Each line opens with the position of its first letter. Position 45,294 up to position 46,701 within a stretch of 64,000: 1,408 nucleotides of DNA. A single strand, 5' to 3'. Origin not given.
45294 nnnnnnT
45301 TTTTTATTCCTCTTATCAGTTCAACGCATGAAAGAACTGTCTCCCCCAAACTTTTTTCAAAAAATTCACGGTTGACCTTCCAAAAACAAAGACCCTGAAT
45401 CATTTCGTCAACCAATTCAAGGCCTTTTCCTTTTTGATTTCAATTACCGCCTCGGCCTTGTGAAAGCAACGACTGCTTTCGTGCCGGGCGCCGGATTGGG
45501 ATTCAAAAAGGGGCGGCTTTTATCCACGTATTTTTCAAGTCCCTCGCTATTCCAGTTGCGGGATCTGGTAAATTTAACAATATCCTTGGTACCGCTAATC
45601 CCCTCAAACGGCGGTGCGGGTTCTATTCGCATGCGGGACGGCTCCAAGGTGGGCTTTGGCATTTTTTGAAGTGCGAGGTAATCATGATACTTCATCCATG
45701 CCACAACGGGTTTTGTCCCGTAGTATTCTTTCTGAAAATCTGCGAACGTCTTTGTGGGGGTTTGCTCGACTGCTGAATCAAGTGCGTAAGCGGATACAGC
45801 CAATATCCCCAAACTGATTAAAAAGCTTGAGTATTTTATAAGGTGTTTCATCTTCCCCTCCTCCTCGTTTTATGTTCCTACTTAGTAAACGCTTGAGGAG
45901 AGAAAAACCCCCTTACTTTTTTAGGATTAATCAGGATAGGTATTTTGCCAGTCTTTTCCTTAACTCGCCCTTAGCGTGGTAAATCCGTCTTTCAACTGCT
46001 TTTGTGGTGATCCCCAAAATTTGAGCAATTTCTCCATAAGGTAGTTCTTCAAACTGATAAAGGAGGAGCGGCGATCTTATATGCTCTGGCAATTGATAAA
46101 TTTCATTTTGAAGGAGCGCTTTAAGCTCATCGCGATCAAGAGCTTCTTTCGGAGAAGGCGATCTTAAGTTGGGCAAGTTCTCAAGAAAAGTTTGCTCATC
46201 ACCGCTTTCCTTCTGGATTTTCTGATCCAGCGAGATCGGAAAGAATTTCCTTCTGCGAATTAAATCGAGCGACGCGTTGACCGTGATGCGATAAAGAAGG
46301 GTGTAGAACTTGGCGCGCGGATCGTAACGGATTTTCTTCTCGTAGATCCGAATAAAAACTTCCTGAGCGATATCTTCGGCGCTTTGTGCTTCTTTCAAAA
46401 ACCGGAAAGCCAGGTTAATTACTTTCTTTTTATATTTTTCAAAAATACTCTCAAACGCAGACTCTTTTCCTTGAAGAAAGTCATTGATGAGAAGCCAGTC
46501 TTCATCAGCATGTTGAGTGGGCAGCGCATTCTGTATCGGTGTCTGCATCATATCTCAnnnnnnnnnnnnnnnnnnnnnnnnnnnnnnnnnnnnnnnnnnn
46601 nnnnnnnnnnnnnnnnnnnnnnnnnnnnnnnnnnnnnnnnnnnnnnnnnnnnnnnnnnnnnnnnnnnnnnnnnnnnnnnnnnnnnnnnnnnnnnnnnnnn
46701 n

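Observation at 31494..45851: Novel secreted paralog family with an internal GTKD[IV]VAF(T/L)R repeat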

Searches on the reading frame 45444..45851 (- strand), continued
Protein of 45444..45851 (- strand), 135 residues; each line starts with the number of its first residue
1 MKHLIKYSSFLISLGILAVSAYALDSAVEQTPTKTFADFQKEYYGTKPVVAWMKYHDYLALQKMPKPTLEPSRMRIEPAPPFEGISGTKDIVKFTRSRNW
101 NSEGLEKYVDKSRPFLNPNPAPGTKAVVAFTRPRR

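Call 50: find_encoding_contigs(protein=P0046, flank=6000, max_places=3)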
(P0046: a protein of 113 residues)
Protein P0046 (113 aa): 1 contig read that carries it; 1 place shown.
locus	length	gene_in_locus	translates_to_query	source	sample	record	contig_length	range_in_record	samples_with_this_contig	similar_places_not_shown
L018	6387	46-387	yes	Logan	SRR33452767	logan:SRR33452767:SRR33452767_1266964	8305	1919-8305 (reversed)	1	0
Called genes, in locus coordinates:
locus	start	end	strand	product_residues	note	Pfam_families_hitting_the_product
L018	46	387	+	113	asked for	-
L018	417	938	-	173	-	PF00515:TPR_1 (faint), PF07719:TPR_2 (faint), PF13174:TPR_6 (faint), PF13181:TPR_8 (faint), PF13428:TPR_14 (faint), PF13414:TPR_11 (weak), PF13432:TPR_16 (faint), PF14559:TPR_19 (faint), +1 more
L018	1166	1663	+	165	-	PF13490:zf-HC2 (weak)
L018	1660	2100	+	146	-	PF13801:Metal_resist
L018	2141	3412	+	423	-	PF02321:OEP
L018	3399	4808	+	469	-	PF19335:HMBD, PF25869:3HB_CusB (faint), PF25954:Beta-barrel_RND_2, PF25944:Beta-barrel_RND, PF25975:CzcB_C, PF25989:YknX_C (weak)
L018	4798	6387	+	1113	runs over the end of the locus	PF00873:ACR_tran, PF03176:MMPL (faint), PF00873:ACR_tran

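Call 55: search_protein_families(library=pfam, alignment_id=A3, max_evalue=1)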
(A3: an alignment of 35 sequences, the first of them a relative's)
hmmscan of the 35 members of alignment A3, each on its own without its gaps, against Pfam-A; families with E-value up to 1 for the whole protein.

A. member 1, P0001 (135 aa): 0 families

B. families by the number of members that match (of 35 scanned): 10 families
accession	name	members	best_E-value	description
PF09336.16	Vps4_C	2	0.0052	Vps4 C terminal oligomerisation domain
PF18956.5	DUF5699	1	0.027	Family of unknown function (DUF5699)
PF10210.14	MRP-S32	1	0.039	Mitochondrial 28S ribosomal protein S32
PF13663.11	DUF4148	1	0.12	Domain of unknown function (DUF4148)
PF10836.13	DUF2574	1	0.14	Protein of unknown function (DUF2574)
PF12089.13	DUF3566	1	0.18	Transmembrane domain of unknown function (DUF3566)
PF23379.1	DUF7096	1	0.18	Domain of unknown function (DUF7096)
PF23964.1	DUF7292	1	0.25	Family of unknown function (DUF7292)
PF11271.13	PorA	1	0.43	Porin PorA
PF09049.15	SNN_transmemb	1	0.9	Stannin transmembrane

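Call 75: find_encoding_contigs(protein=P0033, flank=5000, max_places=2)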
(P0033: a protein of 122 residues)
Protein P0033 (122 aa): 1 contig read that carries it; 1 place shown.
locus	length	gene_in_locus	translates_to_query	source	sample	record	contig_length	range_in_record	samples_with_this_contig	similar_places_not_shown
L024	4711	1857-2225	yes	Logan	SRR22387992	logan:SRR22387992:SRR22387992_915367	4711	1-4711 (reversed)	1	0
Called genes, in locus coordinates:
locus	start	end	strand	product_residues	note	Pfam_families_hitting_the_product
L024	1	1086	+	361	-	?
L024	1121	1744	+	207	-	PF07638:Sigma70_ECF, PF04542:Sigma70_r2, PF08281:Sigma70_r4_2, PF04545:Sigma70_r4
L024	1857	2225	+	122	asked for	-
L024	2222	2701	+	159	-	PF13490:zf-HC2 (weak)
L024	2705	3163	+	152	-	PF13801:Metal_resist, PF07813:LTXXQ (weak)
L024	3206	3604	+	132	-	-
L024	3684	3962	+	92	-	PF06803:DUF1232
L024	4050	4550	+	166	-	PF14499:DUF4437 (weak), PF07883:Cupin_2 (faint), PF12973:Cupin_7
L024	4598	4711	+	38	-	?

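Call 76: find_encoding_contigs(protein=P0023, flank=5000, max_places=2)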
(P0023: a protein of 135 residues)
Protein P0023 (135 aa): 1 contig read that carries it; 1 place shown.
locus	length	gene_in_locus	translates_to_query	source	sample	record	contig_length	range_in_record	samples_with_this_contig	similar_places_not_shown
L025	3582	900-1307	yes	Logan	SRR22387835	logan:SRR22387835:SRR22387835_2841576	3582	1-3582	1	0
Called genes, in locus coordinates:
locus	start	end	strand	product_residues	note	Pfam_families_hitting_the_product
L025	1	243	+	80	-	?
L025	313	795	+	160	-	PF09990:DUF2231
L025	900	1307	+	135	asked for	-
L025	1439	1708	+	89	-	PF02583:Trns_repr_metal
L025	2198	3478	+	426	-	PF02321:OEP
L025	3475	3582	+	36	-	?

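Call 82: predict_structure(alignment_id=A7)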
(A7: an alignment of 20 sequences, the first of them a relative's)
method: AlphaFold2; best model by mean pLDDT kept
length: 175 residues; sequences in the alignment: 20
mean_pLDDT: 72.5   pTM: 0.33
mean pLDDT of the five models: 72.5, 71.2, 70.2, 68.7, 67.7
residues with pLDDT >= 90: 50; 70-90: 44; 50-70: 55; < 50: 26
segments of 3 or more residues with pLDDT < 50: 26-31, 79-86, 128-136
pLDDT, mean of each block of 10 residues (from residue 1): 61 59 49 81 95 95 91 66 50 70 68 78 61 46 77 90 91 79
secondary structure, 60 per line:
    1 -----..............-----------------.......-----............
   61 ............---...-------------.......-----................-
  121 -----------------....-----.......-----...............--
elements in order: H6-19 H37-43 H49-72 H92-98 H104-119 H138-141 H147-153 H159-173

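Call 83: find_encoding_contigs(protein=P0022, flank=3000, max_places=2)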
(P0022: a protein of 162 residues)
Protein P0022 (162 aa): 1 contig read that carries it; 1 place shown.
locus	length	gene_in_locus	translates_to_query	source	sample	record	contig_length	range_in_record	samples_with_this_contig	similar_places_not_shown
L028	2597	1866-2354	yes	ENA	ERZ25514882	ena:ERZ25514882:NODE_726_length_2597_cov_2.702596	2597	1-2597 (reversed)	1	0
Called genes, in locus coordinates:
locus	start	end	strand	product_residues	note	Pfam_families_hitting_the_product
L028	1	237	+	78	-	?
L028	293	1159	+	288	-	-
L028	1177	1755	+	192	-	PF07638:Sigma70_ECF (faint), PF04542:Sigma70_r2, PF08281:Sigma70_r4_2, PF04545:Sigma70_r4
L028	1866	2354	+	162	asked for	-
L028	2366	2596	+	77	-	?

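Call 84: find_encoding_contigs(protein=P0007, flank=3000, max_places=2)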
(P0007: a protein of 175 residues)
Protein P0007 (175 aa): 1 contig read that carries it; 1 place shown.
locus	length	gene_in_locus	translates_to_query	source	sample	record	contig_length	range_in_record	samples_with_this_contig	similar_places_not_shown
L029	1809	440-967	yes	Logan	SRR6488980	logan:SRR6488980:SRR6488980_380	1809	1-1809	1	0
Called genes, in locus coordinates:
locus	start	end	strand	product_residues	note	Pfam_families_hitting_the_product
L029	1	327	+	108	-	?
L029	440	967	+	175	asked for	-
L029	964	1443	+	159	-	PF13490:zf-HC2 (weak)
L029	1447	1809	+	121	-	?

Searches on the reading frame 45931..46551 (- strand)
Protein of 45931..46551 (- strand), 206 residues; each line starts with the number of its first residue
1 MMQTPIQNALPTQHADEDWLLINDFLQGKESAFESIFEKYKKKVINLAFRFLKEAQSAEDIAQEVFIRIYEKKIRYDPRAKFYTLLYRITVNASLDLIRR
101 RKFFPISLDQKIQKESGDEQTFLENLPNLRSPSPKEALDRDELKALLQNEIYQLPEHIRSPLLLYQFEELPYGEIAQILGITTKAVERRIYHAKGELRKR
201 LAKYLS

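Call 14: search_protein_families(library=pfam, proteins=[window:45931-46551:-], max_evalue=0.01)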
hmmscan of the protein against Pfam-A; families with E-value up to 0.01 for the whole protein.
window:45931-46551:- (206 aa): 5 families
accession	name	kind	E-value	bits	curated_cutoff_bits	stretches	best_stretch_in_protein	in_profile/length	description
PF04542.20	Sigma70_r2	-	2e-15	56.7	24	1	36-102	1-69/71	Sigma-70 region 2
PF08281.18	Sigma70_r4_2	-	2.6e-11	43.4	25.7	1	147-195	4-52/54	Sigma-70, region 4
PF07638.17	Sigma70_ECF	-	1.5e-06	28.7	21.1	1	21-200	7-182/185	ECF sigma factor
PF04545.22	Sigma70_r4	-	1.9e-06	27.7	24.1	1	153-198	4-49/50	Sigma-70, region 4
PF21476.4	PF0610-like_N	-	0.0022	18.6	33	0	164-192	10-37/50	PF0610-like, N-terminal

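Call 48: search_protein_families(library=ncbifam, proteins=[window:45931-46551:-], max_evalue=0.001)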
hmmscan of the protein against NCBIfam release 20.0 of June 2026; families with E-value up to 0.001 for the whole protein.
window:45931-46551:- (206 aa): 97 families (the best 25 are shown)
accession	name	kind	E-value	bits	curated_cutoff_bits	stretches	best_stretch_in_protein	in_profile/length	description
NF007223.0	PRK09641.1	equivalog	3.1e-37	128.2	209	1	22-203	9-186/187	RNA polymerase sigma factor SigW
TIGR02948.1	SigW_bacill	equivalog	6.7e-33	114.3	243.1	1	22-202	9-185/187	RNA polymerase sigma factor SigW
TIGR02985.1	Sig70_bacteroi1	subfamily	2e-32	112.6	126.4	1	32-201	2-162/162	RNA polymerase sigma-70 factor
NF004113.0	PRK05602.1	equivalog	2.4e-31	109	208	1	10-203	24-203/211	RNA polymerase sigma factor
NF009166.1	PRK12513.1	equivalog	4.6e-31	108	206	1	14-204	5-189/193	RNA polymerase sigma factor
NF008888.0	PRK11922.1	equivalog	1.7e-29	103.1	204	1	7-205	6-200/231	RNA polymerase sigma factor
TIGR02937.1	sigma70-ECF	superfamily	1.3e-28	99.7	42.9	1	32-201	2-165/165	sigma-70 family RNA polymerase sigma factor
TIGR02939.1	RpoE_Sigma70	equivalog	1.7e-28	100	236.15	1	14-203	3-188/190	RNA polymerase sigma factor RpoE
NF006930.0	PRK09415.1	subfamily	2.4e-26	92.7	198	1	27-203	12-177/179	RNA polymerase factor sigma C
NF009171.0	PRK12518.1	equivalog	1.7e-25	90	208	1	14-202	10-185/191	RNA polymerase sigma factor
NF007229.0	PRK09647.1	equivalog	1.5e-24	86.5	265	1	31-203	44-204/220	RNA polymerase sigma factor SigE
NF058625.1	sigma_PG0214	equivalog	7.7e-24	84.3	130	1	30-203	3-163/170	GFO_1088 family ECF-type sigma factor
NF009172.0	PRK12519.1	subfamily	4.2e-22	78.6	222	1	14-204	12-192/194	RNA polymerase sigma factor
NF009190.0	PRK12538.1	equivalog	7.1e-21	75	303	1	14-202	46-220/233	RNA polymerase sigma factor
NF007225.0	PRK09643.1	equivalog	1e-20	74.3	190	1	17-203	13-184/204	RNA polymerase sigma factor SigM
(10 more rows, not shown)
